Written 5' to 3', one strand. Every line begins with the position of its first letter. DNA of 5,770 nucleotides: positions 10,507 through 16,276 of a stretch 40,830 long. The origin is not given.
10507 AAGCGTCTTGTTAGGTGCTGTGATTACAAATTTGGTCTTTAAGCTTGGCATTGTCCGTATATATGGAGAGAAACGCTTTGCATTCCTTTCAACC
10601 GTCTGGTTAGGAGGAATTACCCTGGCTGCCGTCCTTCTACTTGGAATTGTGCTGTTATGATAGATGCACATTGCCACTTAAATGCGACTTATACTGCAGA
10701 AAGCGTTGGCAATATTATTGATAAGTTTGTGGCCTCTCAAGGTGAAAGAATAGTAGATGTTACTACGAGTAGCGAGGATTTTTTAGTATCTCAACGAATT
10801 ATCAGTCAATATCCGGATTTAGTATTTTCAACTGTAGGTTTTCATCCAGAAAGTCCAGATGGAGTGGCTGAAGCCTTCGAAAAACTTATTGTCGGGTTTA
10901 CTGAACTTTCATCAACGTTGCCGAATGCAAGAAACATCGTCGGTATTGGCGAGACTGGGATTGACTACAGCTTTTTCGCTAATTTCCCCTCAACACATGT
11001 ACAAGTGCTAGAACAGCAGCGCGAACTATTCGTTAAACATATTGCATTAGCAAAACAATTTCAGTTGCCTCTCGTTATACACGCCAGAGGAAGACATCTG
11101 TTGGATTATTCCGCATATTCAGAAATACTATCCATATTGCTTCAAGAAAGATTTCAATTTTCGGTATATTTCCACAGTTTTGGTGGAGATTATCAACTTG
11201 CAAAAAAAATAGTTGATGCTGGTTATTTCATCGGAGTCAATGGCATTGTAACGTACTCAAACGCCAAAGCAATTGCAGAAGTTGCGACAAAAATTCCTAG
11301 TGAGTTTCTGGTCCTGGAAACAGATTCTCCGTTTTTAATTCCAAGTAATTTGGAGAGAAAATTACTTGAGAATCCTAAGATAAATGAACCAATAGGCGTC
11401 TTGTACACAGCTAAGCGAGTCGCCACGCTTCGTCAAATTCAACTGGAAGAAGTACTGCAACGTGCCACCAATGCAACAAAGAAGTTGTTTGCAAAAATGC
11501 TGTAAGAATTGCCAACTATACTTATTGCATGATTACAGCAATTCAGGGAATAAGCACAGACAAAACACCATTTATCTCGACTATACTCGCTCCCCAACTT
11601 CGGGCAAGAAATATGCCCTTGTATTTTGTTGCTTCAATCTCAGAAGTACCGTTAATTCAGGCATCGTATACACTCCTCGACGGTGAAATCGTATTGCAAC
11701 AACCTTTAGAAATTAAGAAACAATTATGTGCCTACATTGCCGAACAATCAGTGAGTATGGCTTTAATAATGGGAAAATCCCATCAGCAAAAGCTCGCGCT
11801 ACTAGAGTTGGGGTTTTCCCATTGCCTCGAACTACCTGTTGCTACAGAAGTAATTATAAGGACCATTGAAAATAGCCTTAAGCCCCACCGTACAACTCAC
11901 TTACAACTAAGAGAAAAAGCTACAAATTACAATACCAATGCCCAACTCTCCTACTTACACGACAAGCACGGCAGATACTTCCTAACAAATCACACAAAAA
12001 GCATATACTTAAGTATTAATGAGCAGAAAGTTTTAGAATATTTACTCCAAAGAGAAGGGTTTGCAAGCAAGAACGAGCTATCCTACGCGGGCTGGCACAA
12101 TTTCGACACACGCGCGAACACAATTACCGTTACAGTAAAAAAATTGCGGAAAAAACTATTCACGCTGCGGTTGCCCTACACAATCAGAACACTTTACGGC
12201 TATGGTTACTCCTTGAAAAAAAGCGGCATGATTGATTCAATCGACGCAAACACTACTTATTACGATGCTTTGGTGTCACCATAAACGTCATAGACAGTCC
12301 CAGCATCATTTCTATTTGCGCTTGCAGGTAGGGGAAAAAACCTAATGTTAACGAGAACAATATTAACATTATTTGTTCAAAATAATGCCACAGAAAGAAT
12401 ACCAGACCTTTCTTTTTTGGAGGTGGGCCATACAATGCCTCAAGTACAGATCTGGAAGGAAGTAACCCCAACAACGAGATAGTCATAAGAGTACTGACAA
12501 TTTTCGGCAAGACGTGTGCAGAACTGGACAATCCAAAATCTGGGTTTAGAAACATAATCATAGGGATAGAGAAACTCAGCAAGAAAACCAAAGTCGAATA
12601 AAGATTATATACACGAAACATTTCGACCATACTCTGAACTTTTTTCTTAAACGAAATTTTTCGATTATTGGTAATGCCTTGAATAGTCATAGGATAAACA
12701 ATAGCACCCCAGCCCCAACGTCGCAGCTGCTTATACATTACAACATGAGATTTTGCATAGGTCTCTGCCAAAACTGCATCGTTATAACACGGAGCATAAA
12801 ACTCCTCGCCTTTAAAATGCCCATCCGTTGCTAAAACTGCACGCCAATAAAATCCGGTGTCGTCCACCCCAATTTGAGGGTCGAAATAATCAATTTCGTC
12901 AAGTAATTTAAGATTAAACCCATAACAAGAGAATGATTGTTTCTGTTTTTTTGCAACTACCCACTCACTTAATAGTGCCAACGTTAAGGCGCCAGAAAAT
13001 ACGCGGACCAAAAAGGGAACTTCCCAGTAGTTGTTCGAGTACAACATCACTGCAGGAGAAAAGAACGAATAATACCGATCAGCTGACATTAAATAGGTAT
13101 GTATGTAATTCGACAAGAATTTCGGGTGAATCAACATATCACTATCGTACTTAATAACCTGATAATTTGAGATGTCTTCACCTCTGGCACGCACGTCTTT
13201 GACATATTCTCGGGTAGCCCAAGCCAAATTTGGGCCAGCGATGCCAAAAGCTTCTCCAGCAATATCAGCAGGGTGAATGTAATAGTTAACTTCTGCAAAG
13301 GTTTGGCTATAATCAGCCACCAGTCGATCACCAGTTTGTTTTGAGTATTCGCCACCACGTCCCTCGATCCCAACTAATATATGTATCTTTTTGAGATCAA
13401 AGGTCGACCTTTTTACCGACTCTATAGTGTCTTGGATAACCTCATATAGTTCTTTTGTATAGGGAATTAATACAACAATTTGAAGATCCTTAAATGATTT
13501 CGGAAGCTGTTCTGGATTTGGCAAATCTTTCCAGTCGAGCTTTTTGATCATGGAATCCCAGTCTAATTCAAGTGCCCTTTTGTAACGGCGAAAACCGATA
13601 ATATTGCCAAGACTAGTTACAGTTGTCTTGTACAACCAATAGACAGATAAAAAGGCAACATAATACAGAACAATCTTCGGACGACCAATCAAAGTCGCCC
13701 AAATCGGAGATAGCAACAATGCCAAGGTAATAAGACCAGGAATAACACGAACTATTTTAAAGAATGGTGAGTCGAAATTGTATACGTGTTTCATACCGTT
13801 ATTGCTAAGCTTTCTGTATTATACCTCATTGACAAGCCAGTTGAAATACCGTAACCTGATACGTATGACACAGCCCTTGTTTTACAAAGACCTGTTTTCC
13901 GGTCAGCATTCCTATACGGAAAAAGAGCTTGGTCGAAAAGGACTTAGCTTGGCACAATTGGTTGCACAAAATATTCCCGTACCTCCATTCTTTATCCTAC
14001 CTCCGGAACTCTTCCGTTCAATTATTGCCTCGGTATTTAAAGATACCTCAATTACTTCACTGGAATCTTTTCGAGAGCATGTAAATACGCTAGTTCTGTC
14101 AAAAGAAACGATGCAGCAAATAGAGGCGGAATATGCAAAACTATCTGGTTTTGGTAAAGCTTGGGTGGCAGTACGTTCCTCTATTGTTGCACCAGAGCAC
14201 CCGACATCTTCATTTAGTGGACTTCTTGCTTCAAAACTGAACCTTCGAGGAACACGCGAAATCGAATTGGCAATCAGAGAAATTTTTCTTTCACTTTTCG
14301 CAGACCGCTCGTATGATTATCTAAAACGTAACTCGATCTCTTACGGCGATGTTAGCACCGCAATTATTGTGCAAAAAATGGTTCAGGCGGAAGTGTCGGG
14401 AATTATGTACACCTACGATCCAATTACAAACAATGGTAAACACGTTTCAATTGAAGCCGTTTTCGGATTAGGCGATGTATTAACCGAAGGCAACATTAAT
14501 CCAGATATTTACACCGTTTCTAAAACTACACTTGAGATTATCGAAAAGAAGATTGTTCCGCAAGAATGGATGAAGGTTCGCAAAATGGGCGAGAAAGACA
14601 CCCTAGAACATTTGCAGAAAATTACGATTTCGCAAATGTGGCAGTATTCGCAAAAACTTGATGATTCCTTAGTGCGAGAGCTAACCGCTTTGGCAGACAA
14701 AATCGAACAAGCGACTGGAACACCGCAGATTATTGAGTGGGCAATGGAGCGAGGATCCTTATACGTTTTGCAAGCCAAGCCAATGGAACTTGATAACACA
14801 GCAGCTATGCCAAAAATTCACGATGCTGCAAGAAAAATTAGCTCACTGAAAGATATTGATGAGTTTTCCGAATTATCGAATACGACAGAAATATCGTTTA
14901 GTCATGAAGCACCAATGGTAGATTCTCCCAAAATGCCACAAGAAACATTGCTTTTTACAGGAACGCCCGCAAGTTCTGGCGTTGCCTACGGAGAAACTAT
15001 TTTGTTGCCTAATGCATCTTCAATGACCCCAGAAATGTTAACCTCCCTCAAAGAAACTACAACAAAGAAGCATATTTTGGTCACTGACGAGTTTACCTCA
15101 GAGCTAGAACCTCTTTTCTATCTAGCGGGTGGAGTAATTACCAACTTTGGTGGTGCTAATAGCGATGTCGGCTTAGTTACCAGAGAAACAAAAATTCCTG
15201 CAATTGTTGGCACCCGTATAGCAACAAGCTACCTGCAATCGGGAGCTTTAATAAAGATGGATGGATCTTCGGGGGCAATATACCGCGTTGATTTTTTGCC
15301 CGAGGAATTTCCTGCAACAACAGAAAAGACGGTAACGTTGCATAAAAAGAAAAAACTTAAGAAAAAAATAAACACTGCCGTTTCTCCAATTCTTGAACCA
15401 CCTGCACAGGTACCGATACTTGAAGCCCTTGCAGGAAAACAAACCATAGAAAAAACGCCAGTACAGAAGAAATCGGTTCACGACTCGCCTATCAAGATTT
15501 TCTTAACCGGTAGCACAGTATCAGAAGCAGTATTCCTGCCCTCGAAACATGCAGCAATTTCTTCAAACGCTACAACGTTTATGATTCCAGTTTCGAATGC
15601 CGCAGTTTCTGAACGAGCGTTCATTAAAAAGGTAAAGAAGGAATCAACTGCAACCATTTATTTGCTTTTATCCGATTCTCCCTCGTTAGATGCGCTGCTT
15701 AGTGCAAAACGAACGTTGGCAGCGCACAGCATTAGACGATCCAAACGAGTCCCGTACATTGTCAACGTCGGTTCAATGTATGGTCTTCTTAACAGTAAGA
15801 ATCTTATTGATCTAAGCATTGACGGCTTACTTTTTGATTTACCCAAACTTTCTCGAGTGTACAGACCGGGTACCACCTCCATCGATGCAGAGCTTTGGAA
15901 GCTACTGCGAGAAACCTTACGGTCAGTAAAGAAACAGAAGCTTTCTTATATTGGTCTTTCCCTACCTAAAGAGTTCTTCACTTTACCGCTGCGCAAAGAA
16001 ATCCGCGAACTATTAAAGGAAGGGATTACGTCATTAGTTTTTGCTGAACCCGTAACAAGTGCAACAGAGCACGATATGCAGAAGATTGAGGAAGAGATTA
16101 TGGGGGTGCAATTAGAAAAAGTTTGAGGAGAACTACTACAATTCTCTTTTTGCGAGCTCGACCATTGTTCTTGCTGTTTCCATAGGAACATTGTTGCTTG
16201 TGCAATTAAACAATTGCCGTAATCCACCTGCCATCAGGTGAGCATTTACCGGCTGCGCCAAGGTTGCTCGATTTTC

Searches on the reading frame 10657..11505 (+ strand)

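Call 68: search_protein_families(library=pfam, proteins=[window:10657-11505:+], max_evalue=0.0001)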
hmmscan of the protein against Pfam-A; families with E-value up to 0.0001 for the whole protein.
window:10657-11505:+ (282 aa): 1 family
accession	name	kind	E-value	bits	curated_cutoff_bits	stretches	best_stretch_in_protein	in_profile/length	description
PF01026.27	TatD_DNase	-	1.6e-59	201.8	27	1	2-278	1-252/253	TatD related DNase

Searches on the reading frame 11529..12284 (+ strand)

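Call 68: search_protein_families(library=pfam, proteins=[window:11529-12284:+], max_evalue=0.0001)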
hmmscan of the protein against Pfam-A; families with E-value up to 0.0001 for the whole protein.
window:11529-12284:+ (251 aa): 1 family
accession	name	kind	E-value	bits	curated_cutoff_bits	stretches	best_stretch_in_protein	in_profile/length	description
PF00486.34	Trans_reg_C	-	8.5e-10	39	26.2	1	158-229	3-77/77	Transcriptional regulatory protein, C terminal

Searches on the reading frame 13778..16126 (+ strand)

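Call 68: search_protein_families(library=pfam, proteins=[window:13778-16126:+], max_evalue=0.0001)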
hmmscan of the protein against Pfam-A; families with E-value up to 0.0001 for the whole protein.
window:13778-16126:+ (782 aa): 2 families
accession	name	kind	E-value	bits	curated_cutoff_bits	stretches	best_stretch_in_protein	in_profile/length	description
PF01326.24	PPDK_N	-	5.1e-54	184.2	27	1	49-349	2-322/328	Pyruvate phosphate dikinase, AMP/ATP-binding domain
PF00391.29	PEP-utilizers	-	1.6e-13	50.5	23.1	1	430-499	3-72/72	PEP-utilising enzyme, mobile domain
